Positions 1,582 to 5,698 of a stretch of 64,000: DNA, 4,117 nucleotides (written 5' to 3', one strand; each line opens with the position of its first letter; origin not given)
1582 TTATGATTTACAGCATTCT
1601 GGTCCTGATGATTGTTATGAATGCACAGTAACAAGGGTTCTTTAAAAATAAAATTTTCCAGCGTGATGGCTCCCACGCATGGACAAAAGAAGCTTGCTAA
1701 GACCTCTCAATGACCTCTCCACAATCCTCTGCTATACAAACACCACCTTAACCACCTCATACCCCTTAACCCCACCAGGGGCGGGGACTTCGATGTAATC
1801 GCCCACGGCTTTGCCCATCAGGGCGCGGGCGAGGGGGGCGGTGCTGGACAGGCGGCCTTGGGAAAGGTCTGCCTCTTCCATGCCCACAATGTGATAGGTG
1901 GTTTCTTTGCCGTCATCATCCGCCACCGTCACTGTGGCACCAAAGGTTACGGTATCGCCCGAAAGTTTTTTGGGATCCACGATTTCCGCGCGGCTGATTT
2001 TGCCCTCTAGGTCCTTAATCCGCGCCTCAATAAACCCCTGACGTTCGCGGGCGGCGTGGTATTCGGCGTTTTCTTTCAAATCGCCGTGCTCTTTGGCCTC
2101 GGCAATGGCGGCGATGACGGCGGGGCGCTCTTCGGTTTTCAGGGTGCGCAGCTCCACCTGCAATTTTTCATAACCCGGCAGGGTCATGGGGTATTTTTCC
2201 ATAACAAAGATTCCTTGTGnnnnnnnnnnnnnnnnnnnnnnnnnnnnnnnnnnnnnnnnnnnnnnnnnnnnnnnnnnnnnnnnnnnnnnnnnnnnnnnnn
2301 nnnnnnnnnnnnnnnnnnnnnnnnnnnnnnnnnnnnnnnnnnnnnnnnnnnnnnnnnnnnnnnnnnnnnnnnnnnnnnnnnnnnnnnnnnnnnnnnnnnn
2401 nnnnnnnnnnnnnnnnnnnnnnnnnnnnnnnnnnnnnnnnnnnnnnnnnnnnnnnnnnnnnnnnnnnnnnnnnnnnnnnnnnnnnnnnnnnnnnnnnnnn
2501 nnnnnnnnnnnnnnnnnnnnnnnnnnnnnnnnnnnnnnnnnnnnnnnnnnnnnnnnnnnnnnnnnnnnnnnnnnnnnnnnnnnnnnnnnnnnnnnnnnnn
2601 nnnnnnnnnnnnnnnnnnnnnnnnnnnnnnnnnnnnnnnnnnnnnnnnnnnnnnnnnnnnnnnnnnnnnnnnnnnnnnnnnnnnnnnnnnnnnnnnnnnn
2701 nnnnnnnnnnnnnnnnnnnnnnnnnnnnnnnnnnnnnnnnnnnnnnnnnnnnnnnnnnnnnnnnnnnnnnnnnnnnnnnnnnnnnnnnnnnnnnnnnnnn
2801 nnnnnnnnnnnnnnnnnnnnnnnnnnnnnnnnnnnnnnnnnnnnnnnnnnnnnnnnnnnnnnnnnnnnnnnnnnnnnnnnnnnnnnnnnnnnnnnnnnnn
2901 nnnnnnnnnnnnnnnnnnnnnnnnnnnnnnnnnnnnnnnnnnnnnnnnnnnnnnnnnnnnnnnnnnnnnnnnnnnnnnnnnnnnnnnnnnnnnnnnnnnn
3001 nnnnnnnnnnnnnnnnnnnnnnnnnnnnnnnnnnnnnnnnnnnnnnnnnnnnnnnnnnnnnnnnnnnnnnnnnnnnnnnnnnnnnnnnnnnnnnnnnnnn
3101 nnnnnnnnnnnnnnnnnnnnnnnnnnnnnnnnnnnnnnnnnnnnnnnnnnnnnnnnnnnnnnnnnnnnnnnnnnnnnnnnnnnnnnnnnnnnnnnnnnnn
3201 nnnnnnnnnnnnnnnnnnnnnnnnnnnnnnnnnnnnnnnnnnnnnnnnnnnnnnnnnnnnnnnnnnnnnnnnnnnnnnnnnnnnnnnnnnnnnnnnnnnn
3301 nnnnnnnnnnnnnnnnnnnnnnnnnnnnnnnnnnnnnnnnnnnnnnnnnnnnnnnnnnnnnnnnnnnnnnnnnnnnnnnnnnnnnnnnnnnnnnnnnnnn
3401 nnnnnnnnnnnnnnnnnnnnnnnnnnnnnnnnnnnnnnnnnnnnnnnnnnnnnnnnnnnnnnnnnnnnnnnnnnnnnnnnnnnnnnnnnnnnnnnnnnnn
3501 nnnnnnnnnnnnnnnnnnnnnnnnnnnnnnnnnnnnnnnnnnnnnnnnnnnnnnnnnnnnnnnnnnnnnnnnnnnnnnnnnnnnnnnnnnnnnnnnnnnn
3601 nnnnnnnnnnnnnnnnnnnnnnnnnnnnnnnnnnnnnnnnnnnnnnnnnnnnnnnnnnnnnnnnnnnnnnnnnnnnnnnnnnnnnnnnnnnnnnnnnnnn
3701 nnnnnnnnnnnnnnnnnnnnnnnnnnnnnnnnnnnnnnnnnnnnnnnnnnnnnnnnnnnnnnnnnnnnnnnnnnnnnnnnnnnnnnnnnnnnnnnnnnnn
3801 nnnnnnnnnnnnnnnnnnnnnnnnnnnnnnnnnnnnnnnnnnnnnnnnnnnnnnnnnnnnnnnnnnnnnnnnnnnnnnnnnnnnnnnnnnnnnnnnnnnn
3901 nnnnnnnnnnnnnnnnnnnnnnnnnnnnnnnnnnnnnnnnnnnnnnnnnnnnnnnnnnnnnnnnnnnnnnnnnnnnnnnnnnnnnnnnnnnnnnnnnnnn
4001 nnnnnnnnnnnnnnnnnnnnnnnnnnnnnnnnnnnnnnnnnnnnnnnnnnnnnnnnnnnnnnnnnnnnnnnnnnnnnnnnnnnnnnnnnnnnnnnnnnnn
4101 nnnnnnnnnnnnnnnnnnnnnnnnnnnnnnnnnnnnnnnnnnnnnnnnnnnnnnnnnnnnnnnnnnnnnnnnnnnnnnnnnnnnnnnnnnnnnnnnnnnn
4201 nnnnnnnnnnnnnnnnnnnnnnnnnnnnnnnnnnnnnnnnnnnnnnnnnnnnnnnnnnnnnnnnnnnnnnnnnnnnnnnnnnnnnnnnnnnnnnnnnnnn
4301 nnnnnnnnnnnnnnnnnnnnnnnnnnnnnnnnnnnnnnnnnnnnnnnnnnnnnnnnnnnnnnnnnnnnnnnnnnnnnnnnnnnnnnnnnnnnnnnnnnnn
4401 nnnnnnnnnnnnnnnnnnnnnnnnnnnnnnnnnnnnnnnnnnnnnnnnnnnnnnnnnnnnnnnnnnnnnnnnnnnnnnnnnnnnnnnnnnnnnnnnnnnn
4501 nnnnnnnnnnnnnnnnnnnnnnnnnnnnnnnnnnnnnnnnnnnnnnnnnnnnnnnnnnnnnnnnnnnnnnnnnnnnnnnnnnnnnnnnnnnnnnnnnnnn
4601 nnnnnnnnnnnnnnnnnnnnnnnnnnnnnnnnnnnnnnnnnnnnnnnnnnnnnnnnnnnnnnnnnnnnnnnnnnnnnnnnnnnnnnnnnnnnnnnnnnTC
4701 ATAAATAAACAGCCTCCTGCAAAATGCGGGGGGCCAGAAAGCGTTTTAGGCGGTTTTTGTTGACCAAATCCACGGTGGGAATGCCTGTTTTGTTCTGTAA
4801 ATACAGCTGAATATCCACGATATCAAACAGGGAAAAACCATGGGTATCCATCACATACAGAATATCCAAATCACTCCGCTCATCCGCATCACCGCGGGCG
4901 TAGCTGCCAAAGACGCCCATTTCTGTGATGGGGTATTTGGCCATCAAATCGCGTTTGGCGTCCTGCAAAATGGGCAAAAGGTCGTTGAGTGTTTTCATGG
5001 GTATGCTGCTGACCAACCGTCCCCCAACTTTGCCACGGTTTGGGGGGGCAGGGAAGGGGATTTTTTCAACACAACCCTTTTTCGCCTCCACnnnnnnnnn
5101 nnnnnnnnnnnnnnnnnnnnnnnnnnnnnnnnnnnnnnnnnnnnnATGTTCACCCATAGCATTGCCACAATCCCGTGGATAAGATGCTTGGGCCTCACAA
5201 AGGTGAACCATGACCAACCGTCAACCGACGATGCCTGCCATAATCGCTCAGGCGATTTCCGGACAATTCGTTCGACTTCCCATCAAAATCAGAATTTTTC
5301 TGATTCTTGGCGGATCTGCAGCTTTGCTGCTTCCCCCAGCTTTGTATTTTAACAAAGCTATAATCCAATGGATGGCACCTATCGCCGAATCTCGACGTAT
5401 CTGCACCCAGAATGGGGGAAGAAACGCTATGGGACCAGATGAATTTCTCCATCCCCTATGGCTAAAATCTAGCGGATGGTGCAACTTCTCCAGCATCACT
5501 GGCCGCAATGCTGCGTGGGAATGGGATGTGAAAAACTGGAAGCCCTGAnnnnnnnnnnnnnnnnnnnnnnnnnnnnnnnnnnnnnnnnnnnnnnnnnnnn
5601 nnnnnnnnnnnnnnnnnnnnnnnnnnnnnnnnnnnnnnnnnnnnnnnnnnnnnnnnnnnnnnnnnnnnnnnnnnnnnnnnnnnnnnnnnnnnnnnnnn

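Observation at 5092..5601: rpoB is not followed by rpoC: the near-universal rpoBC linkage is broken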

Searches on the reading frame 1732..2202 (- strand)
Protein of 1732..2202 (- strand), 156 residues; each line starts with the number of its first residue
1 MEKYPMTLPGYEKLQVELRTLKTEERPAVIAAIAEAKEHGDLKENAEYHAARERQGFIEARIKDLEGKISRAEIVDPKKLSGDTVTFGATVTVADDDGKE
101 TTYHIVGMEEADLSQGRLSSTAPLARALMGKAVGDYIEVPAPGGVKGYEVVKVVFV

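Call 8: search_protein_families(library=pfam, proteins=[window:1732-2202:-])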
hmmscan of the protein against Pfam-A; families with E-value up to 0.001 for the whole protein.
window:1732-2202:- (156 aa): 2 families
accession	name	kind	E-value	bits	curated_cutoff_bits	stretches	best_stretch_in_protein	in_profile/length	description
PF03449.20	GreA_GreB_N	-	1.2e-30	105.9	24.5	1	5-74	2-71/71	Transcription elongation factor, N-terminal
PF01272.25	GreA_GreB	-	4.6e-25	87.8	26.9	1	82-153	3-75/77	Transcription elongation factor, GreA/GreB, C-term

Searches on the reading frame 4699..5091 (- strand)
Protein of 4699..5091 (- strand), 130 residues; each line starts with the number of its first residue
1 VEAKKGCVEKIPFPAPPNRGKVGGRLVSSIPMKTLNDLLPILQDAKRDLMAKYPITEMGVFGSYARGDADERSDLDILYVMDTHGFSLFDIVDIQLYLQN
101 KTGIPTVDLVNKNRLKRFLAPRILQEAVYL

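Call 7: search_protein_families(library=pfam, proteins=[window:4699-5091:-])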
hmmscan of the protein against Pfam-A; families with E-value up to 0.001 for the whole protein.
window:4699-5091:- (130 aa): 2 families
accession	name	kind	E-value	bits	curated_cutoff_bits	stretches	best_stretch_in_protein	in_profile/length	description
PF01909.29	NTP_transf_2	-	1.9e-11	44.6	21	1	46-129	5-92/93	Nucleotidyltransferase domain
PF18765.7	Polbeta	-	4.6e-09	36.8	26.9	1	54-128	12-85/93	Polymerase beta, Nucleotidyltransferase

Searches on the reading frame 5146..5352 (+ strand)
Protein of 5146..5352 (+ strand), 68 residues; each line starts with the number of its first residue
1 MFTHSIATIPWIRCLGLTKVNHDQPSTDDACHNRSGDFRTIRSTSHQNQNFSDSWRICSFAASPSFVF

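Call 8: search_protein_families(library=pfam, proteins=[window:5146-5352:+])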
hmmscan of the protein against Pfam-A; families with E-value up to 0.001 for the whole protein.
window:5146-5352:+ (68 aa): 0 families

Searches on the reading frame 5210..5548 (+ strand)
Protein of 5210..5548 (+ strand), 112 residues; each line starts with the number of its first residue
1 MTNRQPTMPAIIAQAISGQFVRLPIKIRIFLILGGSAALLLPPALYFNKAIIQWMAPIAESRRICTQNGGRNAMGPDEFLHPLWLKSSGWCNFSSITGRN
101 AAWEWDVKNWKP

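Call 7: search_protein_families(library=pfam, proteins=[window:5210-5548:+])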
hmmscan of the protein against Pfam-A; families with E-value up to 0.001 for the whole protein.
window:5210-5548:+ (112 aa): 0 families

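Call 60: search_protein_families(library=ncbifam, proteins=[window:5210-5548:+], max_evalue=0.01)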
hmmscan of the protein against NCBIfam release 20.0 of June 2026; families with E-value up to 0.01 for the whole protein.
window:5210-5548:+ (112 aa): 0 families

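Call 79: search_protein_families(library=padloc, proteins=[window:5210-5548:+], max_evalue=0.01)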
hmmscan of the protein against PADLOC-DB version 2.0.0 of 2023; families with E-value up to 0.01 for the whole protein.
window:5210-5548:+ (112 aa): 0 families

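Call 84: search_protein_representatives(protein=window:5210-5548:+)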
Query: 112 residues. Proteins with E-value up to 0.001 (for the whole library): 1; up to 1e-10: 1; up to 1e-30: 1. The best 1 are listed.
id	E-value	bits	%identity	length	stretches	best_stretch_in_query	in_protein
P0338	6.8e-72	255.5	100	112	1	1-112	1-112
